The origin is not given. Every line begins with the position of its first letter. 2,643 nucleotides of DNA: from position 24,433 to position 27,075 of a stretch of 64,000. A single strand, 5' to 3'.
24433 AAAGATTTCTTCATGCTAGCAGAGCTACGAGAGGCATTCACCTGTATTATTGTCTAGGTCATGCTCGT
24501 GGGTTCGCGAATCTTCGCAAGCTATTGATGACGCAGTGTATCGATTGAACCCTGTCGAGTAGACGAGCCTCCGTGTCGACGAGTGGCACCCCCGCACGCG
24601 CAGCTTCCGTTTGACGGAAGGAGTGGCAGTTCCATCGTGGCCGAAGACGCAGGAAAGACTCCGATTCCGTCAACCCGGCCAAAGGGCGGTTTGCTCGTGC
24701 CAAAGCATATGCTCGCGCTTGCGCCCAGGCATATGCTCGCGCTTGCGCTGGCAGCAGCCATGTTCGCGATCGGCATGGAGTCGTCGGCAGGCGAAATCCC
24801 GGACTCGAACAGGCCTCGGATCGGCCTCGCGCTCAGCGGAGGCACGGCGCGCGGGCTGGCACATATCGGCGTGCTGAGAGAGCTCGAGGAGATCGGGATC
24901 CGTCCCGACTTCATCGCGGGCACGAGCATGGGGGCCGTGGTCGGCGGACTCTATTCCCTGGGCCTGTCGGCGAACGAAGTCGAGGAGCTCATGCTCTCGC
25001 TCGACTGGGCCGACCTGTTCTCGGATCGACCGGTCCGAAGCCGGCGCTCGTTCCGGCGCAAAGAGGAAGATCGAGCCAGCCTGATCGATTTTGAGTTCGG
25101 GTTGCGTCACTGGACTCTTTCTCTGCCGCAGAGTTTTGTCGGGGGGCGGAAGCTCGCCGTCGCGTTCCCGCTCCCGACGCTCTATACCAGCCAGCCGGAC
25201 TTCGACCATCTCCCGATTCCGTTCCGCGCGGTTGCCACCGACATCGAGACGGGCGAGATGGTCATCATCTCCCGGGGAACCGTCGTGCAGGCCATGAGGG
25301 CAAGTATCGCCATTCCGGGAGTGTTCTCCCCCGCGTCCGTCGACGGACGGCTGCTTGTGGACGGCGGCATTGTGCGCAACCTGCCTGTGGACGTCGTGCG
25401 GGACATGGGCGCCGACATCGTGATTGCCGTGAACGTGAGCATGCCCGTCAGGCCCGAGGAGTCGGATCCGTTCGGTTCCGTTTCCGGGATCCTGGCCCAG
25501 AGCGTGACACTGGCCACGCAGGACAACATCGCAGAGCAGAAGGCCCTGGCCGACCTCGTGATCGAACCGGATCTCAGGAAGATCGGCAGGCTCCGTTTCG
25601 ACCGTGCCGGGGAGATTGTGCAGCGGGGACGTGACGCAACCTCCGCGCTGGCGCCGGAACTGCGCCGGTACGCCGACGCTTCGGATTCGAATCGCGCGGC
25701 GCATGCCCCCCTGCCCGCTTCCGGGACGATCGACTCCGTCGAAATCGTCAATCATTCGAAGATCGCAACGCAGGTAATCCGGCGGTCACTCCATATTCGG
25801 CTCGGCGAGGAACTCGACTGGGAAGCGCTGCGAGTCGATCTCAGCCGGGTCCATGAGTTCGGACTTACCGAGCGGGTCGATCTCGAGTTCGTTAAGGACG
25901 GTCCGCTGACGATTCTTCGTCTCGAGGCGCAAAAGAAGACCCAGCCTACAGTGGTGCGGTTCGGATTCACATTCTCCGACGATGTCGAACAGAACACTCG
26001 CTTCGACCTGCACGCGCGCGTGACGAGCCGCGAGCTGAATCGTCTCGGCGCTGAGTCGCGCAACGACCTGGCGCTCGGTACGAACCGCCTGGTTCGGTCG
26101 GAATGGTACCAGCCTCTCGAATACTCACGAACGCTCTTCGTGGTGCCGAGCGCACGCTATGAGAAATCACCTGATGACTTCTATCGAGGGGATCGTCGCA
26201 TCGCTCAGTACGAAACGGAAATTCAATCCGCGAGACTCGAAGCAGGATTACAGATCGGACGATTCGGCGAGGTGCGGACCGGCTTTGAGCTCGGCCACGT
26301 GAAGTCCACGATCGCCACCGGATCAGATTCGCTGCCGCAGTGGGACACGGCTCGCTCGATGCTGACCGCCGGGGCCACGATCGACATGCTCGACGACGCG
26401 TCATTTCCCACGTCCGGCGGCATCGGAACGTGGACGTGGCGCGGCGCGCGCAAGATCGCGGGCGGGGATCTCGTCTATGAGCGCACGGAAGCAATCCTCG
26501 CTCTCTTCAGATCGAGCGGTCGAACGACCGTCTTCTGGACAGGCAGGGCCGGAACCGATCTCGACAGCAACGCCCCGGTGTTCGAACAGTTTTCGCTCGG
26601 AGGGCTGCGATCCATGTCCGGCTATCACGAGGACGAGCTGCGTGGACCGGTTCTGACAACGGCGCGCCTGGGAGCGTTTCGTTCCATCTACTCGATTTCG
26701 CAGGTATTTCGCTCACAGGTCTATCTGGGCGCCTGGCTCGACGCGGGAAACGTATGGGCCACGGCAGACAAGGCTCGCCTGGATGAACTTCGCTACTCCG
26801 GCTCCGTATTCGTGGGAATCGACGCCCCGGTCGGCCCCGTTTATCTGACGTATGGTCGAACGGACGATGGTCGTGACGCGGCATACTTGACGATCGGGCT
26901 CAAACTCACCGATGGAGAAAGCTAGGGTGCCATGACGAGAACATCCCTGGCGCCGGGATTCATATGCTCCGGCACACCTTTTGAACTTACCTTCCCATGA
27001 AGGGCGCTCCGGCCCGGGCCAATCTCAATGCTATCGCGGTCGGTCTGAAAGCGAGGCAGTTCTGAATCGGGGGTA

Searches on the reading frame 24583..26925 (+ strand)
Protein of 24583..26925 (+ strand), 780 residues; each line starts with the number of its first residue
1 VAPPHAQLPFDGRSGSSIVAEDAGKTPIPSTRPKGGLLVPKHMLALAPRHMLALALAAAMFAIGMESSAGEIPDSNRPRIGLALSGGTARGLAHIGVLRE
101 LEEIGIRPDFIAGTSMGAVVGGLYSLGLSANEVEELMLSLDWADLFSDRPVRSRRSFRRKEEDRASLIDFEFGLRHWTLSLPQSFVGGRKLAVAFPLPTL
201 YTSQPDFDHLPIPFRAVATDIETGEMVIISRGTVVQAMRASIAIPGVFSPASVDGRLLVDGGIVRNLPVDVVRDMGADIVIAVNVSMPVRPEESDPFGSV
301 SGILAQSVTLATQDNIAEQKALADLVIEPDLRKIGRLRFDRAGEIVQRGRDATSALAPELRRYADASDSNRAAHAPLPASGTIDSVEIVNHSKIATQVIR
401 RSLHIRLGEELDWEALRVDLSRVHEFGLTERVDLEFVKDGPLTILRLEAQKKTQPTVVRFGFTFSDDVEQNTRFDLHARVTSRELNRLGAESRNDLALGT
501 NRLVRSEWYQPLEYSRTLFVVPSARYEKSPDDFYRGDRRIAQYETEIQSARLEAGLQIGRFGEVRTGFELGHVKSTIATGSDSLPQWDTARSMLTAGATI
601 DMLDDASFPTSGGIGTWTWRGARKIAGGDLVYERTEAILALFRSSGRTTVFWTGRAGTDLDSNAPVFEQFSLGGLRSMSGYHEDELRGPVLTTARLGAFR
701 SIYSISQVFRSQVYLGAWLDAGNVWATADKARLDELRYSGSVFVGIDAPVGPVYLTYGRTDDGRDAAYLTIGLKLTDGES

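Call 53: search_protein_families(library=pfam, proteins=[window:24583-26925:+], max_evalue=0.00001)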
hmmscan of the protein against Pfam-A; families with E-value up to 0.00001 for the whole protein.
window:24583-26925:+ (780 aa): 2 families
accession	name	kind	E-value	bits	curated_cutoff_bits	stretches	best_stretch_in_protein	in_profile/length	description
PF01734.28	Patatin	-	1.6e-32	113.7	27.7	1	82-271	1-189/191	Patatin-like phospholipase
PF01103.29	Omp85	-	2.7e-13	50.6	24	1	534-760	48-310/325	Omp85 superfamily domain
